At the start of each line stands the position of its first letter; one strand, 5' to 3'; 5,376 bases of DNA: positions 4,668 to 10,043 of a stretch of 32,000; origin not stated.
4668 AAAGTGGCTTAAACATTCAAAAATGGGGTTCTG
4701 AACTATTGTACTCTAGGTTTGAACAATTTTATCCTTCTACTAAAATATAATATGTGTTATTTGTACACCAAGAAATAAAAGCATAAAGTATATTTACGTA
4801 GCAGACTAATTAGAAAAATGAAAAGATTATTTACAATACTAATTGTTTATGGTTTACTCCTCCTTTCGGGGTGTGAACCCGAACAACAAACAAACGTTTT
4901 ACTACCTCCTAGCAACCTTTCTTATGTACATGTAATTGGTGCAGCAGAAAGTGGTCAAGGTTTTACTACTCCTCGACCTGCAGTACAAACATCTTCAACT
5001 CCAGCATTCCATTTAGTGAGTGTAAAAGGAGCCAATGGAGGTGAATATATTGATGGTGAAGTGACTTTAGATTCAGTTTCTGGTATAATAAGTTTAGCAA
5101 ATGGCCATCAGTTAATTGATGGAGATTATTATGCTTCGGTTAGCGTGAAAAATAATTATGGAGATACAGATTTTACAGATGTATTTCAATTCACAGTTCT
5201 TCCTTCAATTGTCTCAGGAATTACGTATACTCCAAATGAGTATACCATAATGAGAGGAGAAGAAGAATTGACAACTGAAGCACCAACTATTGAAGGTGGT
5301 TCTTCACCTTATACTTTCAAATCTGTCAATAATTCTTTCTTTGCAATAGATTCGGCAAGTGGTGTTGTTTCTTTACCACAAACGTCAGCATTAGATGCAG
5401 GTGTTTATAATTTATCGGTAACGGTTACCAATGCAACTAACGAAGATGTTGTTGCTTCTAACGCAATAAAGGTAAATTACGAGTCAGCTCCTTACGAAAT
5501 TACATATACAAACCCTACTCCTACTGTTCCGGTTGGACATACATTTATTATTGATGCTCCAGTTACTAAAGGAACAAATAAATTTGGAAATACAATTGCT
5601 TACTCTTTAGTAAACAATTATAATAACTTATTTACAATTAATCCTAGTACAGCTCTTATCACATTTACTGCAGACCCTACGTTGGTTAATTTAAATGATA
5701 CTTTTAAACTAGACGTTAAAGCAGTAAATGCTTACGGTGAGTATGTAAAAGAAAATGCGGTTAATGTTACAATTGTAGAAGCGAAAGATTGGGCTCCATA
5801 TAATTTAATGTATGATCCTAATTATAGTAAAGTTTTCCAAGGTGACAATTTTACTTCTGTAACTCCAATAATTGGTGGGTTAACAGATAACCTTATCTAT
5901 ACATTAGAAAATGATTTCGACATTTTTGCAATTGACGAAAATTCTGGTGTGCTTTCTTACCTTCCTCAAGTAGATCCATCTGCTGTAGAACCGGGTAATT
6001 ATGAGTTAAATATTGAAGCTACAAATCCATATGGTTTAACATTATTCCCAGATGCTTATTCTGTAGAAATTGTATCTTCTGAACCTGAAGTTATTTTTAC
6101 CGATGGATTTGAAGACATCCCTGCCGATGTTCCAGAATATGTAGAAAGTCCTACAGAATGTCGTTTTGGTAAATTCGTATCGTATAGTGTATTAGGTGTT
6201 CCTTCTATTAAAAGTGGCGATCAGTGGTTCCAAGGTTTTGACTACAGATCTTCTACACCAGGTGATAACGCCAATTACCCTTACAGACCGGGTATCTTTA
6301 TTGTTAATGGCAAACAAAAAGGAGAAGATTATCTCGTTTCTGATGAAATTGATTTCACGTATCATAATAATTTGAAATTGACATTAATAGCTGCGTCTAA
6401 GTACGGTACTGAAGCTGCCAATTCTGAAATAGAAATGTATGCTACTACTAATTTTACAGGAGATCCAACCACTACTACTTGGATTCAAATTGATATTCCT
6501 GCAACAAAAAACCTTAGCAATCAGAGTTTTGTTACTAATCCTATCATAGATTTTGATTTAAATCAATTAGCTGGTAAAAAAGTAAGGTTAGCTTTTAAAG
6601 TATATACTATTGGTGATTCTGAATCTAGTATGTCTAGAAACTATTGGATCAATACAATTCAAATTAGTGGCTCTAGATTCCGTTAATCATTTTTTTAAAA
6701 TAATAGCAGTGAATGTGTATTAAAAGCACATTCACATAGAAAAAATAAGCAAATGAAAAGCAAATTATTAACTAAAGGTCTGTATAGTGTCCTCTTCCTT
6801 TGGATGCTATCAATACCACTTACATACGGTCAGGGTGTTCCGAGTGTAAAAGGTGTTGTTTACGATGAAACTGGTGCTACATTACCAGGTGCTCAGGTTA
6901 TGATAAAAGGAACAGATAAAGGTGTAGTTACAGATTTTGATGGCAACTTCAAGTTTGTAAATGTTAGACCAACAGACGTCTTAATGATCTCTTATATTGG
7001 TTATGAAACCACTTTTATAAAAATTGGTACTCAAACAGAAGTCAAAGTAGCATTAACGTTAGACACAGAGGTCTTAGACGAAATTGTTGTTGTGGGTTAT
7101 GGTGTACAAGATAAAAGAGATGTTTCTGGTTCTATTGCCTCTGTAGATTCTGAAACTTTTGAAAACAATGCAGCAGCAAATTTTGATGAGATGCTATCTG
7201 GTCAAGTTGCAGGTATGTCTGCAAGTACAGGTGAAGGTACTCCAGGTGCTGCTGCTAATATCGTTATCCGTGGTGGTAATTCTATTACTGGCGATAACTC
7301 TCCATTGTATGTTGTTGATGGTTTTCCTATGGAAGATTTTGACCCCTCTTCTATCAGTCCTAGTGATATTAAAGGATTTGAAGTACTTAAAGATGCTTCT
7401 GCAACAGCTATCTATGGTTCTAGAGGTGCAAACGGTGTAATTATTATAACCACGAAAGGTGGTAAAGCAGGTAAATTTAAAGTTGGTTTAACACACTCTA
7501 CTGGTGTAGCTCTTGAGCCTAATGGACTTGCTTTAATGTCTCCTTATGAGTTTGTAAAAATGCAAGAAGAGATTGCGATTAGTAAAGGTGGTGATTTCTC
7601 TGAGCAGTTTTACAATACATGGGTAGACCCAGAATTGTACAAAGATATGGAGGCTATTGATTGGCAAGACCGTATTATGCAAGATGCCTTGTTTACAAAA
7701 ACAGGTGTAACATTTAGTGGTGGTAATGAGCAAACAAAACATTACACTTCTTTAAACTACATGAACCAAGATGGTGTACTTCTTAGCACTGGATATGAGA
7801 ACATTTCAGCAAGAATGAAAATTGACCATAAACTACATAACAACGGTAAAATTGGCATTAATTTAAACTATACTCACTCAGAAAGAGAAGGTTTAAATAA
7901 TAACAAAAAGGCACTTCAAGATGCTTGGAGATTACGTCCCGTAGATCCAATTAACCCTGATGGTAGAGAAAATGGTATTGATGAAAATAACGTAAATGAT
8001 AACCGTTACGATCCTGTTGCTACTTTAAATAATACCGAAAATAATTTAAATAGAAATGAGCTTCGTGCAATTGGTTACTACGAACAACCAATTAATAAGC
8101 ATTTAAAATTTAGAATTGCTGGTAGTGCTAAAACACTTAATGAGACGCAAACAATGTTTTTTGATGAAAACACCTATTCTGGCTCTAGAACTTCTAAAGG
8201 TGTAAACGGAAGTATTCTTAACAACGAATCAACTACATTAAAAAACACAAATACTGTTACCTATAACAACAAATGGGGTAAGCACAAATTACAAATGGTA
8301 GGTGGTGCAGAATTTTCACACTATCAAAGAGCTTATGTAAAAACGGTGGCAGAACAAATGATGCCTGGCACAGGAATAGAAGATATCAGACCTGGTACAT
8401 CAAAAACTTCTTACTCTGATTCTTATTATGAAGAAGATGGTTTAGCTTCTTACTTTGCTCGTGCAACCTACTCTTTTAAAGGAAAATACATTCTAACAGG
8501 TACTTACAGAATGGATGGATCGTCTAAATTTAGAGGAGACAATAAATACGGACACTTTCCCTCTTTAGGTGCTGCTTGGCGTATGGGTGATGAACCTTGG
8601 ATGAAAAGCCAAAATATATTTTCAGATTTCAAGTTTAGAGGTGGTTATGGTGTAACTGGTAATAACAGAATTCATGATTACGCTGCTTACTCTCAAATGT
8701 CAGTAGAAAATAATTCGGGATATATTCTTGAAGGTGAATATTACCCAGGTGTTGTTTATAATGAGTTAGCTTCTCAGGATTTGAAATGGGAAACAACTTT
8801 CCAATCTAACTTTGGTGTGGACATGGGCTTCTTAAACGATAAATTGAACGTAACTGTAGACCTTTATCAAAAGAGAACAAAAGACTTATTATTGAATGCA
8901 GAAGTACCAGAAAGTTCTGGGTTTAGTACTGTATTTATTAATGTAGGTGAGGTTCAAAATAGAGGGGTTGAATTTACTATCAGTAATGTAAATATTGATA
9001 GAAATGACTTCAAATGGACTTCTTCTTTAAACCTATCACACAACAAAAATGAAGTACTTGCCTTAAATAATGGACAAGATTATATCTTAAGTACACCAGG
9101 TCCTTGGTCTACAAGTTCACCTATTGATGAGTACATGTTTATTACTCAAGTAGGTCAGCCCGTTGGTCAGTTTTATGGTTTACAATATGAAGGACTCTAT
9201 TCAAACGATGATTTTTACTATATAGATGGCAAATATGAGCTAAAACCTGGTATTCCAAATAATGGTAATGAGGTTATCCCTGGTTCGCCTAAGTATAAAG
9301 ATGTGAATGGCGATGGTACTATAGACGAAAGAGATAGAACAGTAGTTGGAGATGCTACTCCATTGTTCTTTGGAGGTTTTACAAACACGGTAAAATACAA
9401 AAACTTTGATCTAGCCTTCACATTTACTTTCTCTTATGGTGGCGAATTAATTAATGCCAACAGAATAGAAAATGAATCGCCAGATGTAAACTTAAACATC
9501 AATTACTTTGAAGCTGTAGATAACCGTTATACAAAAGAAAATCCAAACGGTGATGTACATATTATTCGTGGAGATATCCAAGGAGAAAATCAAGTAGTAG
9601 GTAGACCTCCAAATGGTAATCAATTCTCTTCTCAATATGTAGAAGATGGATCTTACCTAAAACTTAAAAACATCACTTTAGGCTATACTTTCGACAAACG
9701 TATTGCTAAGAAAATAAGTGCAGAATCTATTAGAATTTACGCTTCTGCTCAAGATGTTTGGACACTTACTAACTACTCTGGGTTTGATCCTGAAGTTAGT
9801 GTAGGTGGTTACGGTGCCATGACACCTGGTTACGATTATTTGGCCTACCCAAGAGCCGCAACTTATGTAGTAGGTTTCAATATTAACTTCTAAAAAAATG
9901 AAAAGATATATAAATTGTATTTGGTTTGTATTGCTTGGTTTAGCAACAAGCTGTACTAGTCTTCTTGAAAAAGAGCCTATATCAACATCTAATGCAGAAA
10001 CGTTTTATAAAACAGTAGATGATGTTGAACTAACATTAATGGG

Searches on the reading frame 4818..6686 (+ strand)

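Call 40: search_protein_families(library=pfam, proteins=[window:4818-6686:+], max_evalue=0.001)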
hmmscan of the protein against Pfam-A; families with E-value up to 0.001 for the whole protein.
window:4818-6686:+ (622 aa): 3 families
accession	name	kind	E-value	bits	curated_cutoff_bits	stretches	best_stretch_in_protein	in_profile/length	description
PF16319.10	SGBP_BT4661-like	-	6.8e-11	41.4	28.8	1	51-321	51-350/731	Surface glycan binding protein BT4661-like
PF00028.23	Cadherin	-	7.1e-11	42.8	28.8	0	258-319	29-90/93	Cadherin domain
PF19077.6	Big_13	-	0.00017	22.5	27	0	74-127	50-100/102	Bacterial Ig-like domain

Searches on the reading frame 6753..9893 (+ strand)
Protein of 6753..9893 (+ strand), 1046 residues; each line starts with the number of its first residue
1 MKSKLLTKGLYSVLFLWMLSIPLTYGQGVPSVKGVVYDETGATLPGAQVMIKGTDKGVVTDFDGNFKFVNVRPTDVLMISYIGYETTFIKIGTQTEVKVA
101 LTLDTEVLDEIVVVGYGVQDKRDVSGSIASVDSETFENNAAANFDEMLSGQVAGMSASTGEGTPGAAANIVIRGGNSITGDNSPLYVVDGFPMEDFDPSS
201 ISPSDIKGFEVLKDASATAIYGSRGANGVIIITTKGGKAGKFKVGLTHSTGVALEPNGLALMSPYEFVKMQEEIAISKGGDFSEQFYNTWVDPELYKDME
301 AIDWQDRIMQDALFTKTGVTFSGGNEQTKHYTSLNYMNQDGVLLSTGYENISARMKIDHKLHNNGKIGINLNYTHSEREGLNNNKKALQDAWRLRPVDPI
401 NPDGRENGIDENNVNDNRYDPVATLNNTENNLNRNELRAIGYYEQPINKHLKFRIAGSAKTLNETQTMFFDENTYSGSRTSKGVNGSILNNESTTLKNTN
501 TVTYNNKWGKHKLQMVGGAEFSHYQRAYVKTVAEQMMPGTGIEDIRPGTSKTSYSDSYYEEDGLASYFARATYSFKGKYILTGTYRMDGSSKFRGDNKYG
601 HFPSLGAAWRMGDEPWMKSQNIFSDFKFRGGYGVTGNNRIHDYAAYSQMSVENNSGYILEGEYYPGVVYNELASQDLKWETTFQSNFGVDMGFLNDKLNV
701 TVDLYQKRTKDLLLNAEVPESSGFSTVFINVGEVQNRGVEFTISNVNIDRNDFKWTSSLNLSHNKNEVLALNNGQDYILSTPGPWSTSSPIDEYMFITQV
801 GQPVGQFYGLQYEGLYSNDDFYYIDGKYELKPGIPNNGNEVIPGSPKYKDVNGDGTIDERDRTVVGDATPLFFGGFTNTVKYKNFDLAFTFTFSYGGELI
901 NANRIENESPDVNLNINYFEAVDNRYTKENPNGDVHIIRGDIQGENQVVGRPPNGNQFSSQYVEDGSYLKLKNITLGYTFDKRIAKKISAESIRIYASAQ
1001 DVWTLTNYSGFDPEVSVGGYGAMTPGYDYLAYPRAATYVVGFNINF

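Call 40: search_protein_families(library=pfam, proteins=[window:6753-9893:+], max_evalue=0.001)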
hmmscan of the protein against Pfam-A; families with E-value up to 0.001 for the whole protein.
window:6753-9893:+ (1046 aa): 3 families
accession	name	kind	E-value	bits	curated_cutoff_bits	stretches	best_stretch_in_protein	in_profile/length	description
PF07715.20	Plug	-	3e-19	70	23.9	1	120-229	1-107/107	TonB-dependent Receptor Plug Domain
PF13715.12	CarbopepD_reg_2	-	8.9e-16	58.1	32.2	1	32-113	1-88/88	CarboxypepD_reg-like domain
PF13620.12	CarboxypepD_reg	-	5.4e-12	46.3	32.3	1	31-101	1-81/82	Carboxypeptidase regulatory-like domain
